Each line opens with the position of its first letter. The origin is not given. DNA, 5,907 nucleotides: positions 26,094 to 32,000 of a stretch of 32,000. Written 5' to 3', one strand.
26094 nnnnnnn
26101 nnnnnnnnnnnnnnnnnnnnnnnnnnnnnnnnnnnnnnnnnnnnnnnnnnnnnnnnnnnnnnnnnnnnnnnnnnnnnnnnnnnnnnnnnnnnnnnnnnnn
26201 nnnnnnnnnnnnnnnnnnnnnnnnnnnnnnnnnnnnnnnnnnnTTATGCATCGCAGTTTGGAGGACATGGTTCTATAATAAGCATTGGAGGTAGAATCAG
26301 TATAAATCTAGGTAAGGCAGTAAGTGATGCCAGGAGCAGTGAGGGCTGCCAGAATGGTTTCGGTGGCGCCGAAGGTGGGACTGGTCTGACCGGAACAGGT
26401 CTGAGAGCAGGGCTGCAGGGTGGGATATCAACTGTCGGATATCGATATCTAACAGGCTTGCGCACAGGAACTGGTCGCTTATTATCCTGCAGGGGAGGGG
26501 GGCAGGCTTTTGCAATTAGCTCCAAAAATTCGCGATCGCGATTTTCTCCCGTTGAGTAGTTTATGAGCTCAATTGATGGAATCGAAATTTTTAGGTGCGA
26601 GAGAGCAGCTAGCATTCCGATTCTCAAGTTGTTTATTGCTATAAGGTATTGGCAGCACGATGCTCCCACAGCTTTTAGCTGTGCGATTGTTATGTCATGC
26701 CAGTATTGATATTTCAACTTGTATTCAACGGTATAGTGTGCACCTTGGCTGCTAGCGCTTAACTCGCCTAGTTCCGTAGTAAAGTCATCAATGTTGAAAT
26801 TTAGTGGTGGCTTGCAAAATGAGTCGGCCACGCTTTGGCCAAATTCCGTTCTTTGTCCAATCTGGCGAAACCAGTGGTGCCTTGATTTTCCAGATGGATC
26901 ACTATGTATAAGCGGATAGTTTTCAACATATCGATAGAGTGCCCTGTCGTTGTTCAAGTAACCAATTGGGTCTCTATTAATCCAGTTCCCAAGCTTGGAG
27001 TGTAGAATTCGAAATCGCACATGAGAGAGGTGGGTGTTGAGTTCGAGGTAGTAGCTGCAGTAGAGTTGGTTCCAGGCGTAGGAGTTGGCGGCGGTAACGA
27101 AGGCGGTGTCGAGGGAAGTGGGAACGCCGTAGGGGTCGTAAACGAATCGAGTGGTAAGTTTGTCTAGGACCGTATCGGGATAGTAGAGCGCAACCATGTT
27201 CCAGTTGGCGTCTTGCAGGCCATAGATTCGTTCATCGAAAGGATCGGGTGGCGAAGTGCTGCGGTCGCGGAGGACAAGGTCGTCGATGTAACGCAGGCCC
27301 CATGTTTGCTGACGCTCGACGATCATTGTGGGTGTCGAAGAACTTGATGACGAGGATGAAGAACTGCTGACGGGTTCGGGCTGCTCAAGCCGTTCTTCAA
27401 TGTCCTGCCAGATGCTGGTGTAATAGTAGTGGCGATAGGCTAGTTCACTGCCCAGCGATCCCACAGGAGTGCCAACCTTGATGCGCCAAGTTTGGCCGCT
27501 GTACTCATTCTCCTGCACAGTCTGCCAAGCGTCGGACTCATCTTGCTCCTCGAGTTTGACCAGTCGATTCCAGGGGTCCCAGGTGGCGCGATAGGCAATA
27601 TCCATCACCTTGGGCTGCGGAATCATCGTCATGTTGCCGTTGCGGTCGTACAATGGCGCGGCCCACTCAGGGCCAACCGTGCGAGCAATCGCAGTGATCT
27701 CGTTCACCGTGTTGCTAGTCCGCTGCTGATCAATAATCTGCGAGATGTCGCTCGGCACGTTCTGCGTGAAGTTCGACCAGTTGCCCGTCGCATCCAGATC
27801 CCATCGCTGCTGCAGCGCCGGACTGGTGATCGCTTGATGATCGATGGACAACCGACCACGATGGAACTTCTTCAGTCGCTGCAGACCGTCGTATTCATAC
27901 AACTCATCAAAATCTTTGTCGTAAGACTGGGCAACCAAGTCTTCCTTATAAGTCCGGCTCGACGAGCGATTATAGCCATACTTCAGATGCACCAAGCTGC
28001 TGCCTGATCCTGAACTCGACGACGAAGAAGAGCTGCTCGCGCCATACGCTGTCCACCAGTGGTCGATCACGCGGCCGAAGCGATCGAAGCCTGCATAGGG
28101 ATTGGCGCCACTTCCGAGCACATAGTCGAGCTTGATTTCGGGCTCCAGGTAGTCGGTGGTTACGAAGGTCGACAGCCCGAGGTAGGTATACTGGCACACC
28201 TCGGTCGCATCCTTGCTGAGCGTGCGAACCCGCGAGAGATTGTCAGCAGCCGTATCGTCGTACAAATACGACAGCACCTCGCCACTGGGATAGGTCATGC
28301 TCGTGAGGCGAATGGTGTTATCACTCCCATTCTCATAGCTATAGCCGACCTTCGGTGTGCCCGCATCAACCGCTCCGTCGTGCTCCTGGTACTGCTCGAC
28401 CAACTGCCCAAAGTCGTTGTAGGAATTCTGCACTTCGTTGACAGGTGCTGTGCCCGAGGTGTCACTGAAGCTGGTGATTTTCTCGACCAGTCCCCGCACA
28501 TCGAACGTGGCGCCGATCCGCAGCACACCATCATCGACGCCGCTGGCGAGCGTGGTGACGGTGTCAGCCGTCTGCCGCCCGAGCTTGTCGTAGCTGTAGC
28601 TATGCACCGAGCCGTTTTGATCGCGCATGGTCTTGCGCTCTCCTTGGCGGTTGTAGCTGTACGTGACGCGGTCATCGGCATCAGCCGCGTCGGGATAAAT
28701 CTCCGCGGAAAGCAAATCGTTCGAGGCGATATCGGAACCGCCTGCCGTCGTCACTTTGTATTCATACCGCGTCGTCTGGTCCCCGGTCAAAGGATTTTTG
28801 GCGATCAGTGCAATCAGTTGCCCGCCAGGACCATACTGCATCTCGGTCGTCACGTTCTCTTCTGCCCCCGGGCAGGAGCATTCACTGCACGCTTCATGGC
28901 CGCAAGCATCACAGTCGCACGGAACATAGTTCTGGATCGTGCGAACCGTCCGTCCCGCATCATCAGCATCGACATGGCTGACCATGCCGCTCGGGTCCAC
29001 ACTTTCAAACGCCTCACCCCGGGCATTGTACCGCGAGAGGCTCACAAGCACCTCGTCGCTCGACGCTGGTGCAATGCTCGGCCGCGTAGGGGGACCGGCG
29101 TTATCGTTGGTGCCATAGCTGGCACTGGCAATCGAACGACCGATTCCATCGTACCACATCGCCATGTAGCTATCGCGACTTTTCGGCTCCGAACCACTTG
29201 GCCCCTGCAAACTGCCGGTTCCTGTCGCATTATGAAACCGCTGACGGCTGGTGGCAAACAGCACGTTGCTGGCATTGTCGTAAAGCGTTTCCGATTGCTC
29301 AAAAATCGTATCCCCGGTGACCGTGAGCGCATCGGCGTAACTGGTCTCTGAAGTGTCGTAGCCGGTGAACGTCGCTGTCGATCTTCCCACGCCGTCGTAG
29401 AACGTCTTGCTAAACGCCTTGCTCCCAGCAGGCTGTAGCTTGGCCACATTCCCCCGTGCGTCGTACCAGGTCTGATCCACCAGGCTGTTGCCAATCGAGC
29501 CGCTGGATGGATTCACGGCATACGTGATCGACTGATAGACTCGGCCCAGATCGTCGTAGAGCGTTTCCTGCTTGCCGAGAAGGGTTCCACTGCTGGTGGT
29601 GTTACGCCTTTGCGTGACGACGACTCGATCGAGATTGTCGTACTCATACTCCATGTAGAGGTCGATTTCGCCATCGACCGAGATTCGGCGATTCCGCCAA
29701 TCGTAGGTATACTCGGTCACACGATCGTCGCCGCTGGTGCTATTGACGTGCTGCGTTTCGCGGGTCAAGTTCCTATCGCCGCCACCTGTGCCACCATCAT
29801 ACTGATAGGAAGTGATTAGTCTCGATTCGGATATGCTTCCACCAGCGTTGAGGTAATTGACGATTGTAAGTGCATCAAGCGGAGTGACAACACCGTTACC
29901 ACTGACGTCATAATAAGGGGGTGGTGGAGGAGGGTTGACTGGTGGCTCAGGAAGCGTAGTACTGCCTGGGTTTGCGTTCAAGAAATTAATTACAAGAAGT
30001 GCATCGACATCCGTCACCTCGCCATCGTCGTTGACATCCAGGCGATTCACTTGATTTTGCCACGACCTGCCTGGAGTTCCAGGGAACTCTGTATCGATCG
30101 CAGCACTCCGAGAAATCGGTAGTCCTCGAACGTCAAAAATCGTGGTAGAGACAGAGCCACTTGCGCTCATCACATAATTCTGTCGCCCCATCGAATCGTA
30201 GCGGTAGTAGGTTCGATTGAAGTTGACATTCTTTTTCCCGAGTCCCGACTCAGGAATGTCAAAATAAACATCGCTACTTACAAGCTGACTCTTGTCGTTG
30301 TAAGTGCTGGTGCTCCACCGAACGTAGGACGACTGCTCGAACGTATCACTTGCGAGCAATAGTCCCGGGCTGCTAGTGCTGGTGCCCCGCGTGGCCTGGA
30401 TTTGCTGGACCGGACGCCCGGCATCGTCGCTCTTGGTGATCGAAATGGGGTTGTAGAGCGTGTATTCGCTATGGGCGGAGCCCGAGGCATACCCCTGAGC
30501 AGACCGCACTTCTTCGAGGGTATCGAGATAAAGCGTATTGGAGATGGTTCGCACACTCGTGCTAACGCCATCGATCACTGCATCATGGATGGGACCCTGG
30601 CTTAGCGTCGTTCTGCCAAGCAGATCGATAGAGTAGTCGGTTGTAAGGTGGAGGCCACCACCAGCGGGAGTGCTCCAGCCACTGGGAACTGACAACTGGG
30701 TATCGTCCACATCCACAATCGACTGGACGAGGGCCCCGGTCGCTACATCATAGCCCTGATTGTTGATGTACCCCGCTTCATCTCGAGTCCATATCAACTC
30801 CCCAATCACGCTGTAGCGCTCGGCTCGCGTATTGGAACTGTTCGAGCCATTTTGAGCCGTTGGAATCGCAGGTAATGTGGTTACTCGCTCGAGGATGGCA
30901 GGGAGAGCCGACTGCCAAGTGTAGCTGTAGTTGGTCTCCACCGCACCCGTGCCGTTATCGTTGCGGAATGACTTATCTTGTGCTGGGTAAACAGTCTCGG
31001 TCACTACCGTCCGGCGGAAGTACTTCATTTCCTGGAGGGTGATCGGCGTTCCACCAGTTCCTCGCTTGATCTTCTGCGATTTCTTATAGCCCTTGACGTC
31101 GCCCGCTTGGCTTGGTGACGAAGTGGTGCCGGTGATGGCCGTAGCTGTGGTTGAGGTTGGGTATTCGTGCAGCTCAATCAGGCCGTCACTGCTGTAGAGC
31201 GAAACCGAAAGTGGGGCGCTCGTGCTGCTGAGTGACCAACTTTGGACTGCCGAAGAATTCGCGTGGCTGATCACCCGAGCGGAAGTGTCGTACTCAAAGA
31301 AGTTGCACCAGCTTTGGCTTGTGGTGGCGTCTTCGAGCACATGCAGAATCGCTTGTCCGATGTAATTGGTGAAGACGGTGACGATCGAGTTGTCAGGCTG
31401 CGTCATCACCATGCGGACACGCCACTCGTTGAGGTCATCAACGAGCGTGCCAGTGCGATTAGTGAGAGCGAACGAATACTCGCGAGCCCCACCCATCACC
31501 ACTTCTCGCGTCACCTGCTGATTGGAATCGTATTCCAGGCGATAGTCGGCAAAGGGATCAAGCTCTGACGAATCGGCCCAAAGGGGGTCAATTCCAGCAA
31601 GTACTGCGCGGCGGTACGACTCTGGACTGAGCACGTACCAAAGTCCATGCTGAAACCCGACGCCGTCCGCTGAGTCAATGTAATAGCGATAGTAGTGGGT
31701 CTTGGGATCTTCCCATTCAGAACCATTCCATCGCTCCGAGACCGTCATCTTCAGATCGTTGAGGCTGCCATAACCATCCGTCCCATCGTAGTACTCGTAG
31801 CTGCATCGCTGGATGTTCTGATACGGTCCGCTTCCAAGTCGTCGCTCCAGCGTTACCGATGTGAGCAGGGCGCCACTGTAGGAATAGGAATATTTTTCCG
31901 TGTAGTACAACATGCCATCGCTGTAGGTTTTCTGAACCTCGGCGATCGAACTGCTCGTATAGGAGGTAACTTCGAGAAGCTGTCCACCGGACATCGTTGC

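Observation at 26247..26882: Toxin tip architecture: possible xHH (HNH/EndoVII-like) motif fused to a proline-rich spacer and a hydrophobic C-terminal tail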

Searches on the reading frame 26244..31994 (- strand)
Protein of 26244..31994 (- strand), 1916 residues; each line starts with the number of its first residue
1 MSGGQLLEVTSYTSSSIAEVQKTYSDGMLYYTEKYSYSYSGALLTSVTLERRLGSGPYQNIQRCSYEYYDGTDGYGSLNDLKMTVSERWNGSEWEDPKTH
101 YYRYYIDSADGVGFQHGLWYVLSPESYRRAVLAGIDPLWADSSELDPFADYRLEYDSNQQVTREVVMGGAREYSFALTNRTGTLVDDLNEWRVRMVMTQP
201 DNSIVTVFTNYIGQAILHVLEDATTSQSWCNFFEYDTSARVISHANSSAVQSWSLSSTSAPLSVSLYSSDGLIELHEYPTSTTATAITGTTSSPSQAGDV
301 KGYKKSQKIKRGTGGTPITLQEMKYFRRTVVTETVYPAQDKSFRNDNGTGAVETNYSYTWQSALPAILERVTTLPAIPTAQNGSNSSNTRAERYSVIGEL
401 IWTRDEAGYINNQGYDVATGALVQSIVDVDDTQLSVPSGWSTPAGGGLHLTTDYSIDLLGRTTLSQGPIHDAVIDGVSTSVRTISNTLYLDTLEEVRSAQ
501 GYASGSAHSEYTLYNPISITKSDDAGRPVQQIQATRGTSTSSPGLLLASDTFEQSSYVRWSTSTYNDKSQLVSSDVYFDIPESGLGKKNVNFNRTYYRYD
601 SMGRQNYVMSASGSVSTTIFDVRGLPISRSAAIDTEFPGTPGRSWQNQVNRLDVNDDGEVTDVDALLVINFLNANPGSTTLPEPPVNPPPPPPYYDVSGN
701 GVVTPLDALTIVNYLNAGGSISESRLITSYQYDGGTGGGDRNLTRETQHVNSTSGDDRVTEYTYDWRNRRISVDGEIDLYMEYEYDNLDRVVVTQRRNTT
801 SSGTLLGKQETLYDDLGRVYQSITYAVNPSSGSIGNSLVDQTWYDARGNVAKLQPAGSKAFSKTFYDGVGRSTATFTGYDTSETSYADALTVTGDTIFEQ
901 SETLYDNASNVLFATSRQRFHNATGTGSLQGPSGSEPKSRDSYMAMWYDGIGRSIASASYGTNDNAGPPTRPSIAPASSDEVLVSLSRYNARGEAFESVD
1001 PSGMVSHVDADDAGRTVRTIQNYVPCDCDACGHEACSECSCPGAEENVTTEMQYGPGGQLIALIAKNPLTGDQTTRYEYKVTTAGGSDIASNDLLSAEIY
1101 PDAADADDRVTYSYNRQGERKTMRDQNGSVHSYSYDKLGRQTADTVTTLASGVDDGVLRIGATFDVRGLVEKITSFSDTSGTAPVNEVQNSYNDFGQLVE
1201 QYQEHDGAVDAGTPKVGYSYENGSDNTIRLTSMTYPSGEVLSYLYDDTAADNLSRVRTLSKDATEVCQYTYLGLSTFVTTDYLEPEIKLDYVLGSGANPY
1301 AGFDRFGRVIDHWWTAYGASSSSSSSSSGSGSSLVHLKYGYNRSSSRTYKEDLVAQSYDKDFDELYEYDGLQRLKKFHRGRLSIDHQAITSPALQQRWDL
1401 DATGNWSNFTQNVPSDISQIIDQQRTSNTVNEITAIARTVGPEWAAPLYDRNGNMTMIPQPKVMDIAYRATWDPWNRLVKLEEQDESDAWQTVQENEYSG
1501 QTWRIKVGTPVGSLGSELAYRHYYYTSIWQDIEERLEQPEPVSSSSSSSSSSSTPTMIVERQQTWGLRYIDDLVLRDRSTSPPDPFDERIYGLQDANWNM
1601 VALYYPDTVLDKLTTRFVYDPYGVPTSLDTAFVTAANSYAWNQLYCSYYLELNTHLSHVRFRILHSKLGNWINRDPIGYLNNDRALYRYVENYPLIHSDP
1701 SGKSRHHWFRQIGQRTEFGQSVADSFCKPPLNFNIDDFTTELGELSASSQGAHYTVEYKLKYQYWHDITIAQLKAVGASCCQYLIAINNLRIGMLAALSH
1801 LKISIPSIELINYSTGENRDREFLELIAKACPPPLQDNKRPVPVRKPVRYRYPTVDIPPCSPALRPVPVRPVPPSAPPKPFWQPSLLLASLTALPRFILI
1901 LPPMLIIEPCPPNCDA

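Call 5: search_protein_families(library=pfam, proteins=[window:26244-31994:-], max_evalue=1)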
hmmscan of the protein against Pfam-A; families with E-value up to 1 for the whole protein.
window:26244-31994:- (1916 aa): 1 family
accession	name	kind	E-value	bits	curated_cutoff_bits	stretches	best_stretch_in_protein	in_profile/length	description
PF00404.24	Dockerin_1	-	1.5e-14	54.4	22.9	3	653-716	3-57/57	Dockerin type I domain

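Call 106: search_protein_families(library=ncbifam, proteins=[window:26244-31994:-], max_evalue=0.01)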
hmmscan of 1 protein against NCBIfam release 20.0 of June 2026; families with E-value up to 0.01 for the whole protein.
window:26244-31994:- (1916 aa): 1 family
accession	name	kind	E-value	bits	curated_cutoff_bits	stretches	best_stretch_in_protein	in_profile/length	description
TIGR03696.1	Rhs_assc_core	domain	6.5e-08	33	32.5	1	1619-1702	1-75/76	RHS repeat-associated core domain-containing protein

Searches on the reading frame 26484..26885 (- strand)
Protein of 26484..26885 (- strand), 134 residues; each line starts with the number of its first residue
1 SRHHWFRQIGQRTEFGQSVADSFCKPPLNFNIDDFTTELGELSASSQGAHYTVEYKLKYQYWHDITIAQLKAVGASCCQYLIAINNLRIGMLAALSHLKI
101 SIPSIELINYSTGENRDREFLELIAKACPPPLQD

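Call 20: find_homologous_proteins(query=A2, max_evalue=0.001)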
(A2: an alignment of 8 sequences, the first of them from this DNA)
Query A2 (8 sequences) (134 aa, profile of the alignment): 1 proteins with E <= 0.001 among 426 candidates.
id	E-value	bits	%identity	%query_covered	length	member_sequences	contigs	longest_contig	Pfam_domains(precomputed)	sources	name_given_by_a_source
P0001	4.5e-40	155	38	66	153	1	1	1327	-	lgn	-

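Call 39: search_protein_families(library=pfam, alignment_id=A2, max_evalue=10)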
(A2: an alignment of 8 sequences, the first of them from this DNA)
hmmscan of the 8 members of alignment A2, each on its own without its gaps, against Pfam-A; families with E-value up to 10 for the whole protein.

A. member 1, seq(134 aa): 0 families

B. families by the number of members that match (of 8 scanned): 2 families
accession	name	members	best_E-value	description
PF05209.18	MinC_N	1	0.036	Septum formation inhibitor MinC, N-terminal domain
PF05547.17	Peptidase_M6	1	0.16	Immune inhibitor A peptidase M6, catalytic domain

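Call 47: find_related_loci(query=A3, collection=genome_contigs, flank=4000)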
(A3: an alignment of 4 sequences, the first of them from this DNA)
Query A3 (134 aa) in genome_contigs; peptide patterns used: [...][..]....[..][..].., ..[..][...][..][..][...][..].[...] (x = any residue, [..] = any of these).
38 stretches matched a pattern; 1 encode a relative of the query (tblastn E <= 1e-3); 1 distinct loci.
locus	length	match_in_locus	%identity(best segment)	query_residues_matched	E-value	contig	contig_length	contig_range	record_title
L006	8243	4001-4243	32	3-81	9e-8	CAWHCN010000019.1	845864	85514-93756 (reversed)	MAG: uncultured Planctomycetota bacterium isolate MFD00731.bin.2.201 genome assembly, contig: contig_58990, whole genome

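Call 49: find_related_loci(query=A3, collection=metagenome_contigs, flank=3000)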
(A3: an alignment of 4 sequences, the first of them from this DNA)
Query A3 (134 aa) in metagenome_contigs; peptide patterns used: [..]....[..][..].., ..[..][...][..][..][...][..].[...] (x = any residue, [..] = any of these).
318 stretches matched a pattern, but none encodes a relative of the query by tblastn (E <= 1e-3).

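Call 53: search_solved_structures(query=A2, max_evalue=10, show_alignments=2)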
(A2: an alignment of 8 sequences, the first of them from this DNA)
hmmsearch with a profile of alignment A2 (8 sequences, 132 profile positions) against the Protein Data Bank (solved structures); distinct sequences matched with E-value up to 10: 2.
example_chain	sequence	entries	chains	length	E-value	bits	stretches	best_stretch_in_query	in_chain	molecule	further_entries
5fyo_A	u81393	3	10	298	0.74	13.3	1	3-28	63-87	PHOSPHOINOSITOL-SPECIFIC PHOSPHOLIPASE C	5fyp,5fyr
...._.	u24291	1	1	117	0.98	12.9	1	50-99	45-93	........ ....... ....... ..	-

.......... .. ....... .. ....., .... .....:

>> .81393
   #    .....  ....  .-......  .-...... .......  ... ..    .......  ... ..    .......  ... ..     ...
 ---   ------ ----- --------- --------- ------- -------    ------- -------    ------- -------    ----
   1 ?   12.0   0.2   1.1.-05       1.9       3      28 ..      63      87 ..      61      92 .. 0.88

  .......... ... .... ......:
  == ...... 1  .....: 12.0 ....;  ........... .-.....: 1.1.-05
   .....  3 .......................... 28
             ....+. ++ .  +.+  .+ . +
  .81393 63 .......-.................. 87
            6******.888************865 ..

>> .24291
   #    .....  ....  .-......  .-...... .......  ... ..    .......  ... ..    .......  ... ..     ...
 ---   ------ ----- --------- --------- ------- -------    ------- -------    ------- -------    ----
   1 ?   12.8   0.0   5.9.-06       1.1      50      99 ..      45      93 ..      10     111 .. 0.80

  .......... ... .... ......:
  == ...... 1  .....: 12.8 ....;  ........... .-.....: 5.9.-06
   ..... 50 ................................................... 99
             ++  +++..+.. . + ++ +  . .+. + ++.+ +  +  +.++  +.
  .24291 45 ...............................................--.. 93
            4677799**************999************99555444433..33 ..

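Call 71: search_protein_families(library=pfam, proteins=[L006:4760-5431:+], max_evalue=0.1)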
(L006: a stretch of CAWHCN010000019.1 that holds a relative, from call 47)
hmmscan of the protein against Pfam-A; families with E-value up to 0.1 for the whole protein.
L006:4760-5431:+ (223 aa): 3 families
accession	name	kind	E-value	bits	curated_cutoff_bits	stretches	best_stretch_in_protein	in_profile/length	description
PF09346.15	SMI1_KNR4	-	2.1e-09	38.5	25.4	1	39-182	6-124/125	SMI1 / KNR4 family (SUKH-1)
PF14567.11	SUKH_5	-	2.7e-06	27.7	27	1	119-182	80-138/142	SMI1-KNR4 cell-wall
PF14568.11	SUKH_6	-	3.1e-06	28.1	27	1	94-181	27-119/119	SMI1-KNR4 cell-wall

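Call 117: predict_structure(alignment_id=A2)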
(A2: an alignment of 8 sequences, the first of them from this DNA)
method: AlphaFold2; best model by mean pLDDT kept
length: 134 residues; sequences in the alignment: 8
mean_pLDDT: 91.3   pTM: 0.85
mean pLDDT of the five models: 91.3, 90.2, 89.5, 88.1, 88.1
residues with pLDDT >= 90: 103; 70-90: 27; 50-70: 4; < 50: 0
segments of 3 or more residues with pLDDT < 50: none
pLDDT, mean of each block of 10 residues (from residue 1): 85 86 89 93 82 94 96 96 97 95 93 96 94 68
secondary structure, 60 per line:
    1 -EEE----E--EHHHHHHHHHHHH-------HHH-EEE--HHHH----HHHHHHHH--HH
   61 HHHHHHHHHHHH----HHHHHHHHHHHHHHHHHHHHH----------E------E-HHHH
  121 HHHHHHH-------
elements in order: E2-4 H13-24 E36-38 H41-44 H49-56 H59-72 H77-97 H117-127

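Call 121: fold_search(model_id=the predicted structure, library=pdb)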
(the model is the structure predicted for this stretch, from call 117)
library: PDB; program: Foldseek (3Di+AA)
matches with E <= 10: 9; with E <= 0.001: 0
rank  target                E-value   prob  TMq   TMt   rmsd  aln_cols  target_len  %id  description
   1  8qkg_B                6.3e+00  0.02  0.12  0.06  11.4        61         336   18  PvSub1 Catalytic Domain in Complex with Peptidomimetic Inhibitor (MAM-125) (released 2024-03-20)
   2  5cwb                  6.7e+00  0.09  0.32  0.23   7.2        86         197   14  Crystal structure of de novo designed helical repeat protein DHR4 (released 2015-12-16)
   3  3n7p_R                7.5e+00  0.06  0.28  0.38   6.5        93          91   13  Crystal structure of the ectodomain complex of the CGRP receptor, a Class-B GPCR, reveals the site of drug antagonism (released 2010-09-15)
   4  8coy_B                8.0e+00  0.02  0.13  0.07  11.3        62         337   18  Structure of the catalytic domain of P. vivax Sub1 (triclinic crystal form) in complex with inhibitor (released 2023-07-19)
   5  8zak_A                8.5e+00  0.02  0.17  0.10  16.5        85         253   15  Crystal structure of the channel protein CorA from Campylobacter jejuni in complex with Ni2+ (released 2024-06-19)
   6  1p0w_B                8.5e+00  0.01  0.16  0.07  14.7       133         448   11  F393W mutant heme domain of flavocytochrome P450 BM3 (released 2003-12-09)
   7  1dts                  9.6e+00  0.04  0.18  0.12  10.8        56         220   12  CRYSTAL STRUCTURE OF AN ATP DEPENDENT CARBOXYLASE, DETHIOBIOTIN SYNTHASE, AT 1.65 ANGSTROMS RESOLUTION (released 1995-04-20)
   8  2ooc_B                9.6e+00  0.03  0.25  0.30  15.8       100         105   11  Crystal structure of Histidine Phosphotransferase ShpA (NP_419930.1) from Caulobacter crescentus at 1.52 A resolution (released 2007-02-06)
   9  5l9h_B                9.6e+00  0.02  0.20  0.09  15.4        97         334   10  Crystal structure of T. brucei PDE-B1 catalytic domain with inhibitor NPD-340 (released 2018-03-14)

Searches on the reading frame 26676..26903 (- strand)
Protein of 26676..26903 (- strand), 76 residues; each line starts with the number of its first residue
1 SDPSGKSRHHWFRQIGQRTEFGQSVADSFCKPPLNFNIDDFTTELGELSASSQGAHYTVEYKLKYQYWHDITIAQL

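Call 67: search_protein_families(library=pfam, proteins=[window:26676-26903:-], max_evalue=10)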
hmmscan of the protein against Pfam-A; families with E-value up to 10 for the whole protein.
seq(76 aa): 1 family
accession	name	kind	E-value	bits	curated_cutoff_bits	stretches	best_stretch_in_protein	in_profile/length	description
PF16151.10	DUF4859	-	0.032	14.6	22.6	1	10-67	63-116/120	Domain of unknown function (DUF4859)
